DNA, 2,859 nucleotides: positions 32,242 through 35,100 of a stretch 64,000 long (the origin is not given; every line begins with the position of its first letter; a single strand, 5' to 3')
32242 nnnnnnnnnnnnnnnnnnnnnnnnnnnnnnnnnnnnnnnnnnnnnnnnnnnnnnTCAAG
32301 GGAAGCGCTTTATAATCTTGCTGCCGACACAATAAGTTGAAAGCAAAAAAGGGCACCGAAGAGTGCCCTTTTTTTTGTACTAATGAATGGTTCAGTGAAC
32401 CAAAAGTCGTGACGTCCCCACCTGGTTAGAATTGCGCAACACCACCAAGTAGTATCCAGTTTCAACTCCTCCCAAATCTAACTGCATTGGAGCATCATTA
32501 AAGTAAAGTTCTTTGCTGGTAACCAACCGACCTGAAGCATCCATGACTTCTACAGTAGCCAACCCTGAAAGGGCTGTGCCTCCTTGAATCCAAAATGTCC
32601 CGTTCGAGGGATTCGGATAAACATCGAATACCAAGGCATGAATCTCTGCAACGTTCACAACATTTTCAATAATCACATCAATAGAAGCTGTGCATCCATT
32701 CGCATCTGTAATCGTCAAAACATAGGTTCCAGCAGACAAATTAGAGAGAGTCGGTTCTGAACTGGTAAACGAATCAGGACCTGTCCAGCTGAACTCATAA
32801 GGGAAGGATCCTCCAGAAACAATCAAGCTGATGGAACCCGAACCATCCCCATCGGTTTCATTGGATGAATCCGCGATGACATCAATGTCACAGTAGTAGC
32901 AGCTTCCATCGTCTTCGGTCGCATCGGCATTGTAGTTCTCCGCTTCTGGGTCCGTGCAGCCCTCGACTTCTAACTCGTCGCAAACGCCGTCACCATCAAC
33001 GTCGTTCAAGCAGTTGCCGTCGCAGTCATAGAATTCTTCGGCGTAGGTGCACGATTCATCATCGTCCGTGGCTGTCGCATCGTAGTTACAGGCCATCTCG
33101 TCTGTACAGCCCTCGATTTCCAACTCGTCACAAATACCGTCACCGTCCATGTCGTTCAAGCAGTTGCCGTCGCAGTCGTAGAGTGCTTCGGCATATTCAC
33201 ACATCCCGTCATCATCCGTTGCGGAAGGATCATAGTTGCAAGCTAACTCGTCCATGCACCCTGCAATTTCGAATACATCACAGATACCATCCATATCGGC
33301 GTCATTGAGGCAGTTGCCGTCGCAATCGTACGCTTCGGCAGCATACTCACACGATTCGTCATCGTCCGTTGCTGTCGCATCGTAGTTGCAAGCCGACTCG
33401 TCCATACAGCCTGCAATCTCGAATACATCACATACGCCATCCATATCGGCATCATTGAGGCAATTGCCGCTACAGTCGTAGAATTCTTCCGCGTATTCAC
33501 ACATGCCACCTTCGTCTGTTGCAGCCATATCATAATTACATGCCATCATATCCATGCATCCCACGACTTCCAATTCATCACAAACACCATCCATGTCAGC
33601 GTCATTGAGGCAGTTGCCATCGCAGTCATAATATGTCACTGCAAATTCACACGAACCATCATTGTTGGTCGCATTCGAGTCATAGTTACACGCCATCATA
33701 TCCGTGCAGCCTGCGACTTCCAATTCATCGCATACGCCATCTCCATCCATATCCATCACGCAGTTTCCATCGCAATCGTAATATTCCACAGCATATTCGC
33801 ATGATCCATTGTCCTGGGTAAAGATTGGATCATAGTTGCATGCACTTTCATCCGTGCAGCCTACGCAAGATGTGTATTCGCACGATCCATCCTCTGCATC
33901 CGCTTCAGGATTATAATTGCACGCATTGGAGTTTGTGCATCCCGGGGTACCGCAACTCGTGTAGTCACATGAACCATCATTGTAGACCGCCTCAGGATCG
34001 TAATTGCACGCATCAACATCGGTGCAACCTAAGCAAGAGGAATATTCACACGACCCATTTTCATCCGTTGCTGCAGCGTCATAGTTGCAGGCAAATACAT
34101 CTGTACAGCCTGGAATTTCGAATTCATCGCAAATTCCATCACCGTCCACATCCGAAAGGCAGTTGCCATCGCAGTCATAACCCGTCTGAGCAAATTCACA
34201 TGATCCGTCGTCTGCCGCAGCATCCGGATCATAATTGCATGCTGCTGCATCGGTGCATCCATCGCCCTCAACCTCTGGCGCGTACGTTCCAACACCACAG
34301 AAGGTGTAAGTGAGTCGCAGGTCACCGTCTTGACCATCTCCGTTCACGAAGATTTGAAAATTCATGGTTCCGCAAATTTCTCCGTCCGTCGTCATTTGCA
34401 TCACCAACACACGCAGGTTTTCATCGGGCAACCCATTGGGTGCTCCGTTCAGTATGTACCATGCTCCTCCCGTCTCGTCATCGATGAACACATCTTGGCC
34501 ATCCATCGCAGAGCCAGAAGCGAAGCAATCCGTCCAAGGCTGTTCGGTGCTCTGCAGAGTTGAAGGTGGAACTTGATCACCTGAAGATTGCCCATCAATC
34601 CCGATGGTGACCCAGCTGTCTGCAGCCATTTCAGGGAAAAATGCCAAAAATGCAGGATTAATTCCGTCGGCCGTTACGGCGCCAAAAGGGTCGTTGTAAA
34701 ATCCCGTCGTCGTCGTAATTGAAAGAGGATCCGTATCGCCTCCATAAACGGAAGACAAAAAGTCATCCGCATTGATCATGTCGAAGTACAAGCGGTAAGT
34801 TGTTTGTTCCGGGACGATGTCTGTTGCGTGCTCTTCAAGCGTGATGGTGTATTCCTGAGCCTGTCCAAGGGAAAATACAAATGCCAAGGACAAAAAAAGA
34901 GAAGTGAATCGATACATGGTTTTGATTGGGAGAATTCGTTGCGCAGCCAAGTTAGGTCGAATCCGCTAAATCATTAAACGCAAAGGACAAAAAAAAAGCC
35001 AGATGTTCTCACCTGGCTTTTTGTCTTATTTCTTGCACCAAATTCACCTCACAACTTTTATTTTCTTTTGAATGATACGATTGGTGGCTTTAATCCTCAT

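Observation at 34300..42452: Unassigned ~190-aa domain present five times in three adjacent proteins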

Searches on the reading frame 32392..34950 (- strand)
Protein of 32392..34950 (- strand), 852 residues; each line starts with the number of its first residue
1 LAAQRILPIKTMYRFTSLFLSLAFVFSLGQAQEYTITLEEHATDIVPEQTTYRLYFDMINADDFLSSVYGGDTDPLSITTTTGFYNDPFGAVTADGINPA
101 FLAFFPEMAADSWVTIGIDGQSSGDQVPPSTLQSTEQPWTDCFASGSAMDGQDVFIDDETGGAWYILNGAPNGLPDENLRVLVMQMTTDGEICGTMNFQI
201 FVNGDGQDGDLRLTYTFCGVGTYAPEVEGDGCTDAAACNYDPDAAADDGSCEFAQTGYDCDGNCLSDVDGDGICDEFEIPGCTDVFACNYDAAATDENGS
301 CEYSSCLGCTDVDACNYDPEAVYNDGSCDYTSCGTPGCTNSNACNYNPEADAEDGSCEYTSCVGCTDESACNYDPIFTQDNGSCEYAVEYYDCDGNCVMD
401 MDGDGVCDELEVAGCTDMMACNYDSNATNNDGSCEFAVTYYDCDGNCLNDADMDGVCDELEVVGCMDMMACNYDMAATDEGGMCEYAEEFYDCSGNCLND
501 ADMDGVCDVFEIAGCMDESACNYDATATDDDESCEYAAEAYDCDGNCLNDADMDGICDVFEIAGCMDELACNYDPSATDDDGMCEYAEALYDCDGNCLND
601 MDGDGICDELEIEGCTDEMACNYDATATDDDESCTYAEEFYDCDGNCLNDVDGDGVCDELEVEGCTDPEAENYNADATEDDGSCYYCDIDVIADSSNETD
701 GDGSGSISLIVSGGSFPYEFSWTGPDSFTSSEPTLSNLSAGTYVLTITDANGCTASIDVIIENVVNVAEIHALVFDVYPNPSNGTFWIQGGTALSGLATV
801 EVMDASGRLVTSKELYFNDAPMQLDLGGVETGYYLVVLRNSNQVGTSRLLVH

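Call 4: search_protein_families(library=pfam, proteins=[window:32392-34950:-], max_evalue=1)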
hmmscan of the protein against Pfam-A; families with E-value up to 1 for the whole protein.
window:32392-34950:- (852 aa): 4 families
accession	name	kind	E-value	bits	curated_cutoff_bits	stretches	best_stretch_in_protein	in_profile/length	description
PF18962.6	Por_Secre_tail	-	2.9e-13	50.4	27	1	777-850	1-74/75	Secretion system C-terminal sorting domain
PF03495.19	Binary_toxB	-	4.2e-07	30.5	25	1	600-616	2-18/78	Clostridial binary toxin B/anthrax toxin PA Ca-binding domain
PF13573.12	SprB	-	1.7e-05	24.8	28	1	701-726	11-36/37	SprB repeat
PF06832.18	BiPBP_C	-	0.081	13.3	26.8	0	734-758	64-89/90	Penicillin-Binding Protein C-terminus Family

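Call 5: search_protein_families(library=ncbifam, proteins=[window:32392-34950:-], max_evalue=1)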
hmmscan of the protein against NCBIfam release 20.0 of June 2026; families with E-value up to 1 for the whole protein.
window:32392-34950:- (852 aa): 2 families
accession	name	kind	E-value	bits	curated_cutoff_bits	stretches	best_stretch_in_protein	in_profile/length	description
TIGR04183.1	Por_Secre_tail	domain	2.7e-12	46.5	23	2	777-851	1-71/72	T9SS type A sorting domain-containing protein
NF038113.1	T9SSA_dep_M36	equivalog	5.9e-09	34.6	885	1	764-851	782-868/869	T9SS-dependent M36 family metallopeptidase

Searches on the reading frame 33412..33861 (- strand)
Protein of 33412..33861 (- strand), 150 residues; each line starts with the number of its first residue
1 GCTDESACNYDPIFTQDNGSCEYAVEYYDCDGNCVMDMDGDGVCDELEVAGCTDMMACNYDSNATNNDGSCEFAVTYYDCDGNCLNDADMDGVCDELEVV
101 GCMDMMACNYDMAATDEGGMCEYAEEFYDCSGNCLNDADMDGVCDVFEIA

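Call 50: predict_structure(alignment_id=A4)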
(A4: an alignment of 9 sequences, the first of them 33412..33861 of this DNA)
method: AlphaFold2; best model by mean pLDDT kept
length: 150 residues; sequences in the alignment: 9
mean_pLDDT: 54.8   pTM: 0.29
mean pLDDT of the five models: 54.8, 51.2, 50.8, 49.1, 48.4
residues with pLDDT >= 90: 0; 70-90: 5; 50-70: 99; < 50: 46
segments of 3 or more residues with pLDDT < 50: 1-3, 9-11, 14-16, 19-28, 38-40, 46-48, 103-105, 115-126
pLDDT, mean of each block of 10 residues (from residue 1): 48 50 45 51 51 66 57 61 63 59 51 49 47 64 59
secondary structure, 60 per line:
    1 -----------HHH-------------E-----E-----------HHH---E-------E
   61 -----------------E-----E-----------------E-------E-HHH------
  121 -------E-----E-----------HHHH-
elements in order: H146-149
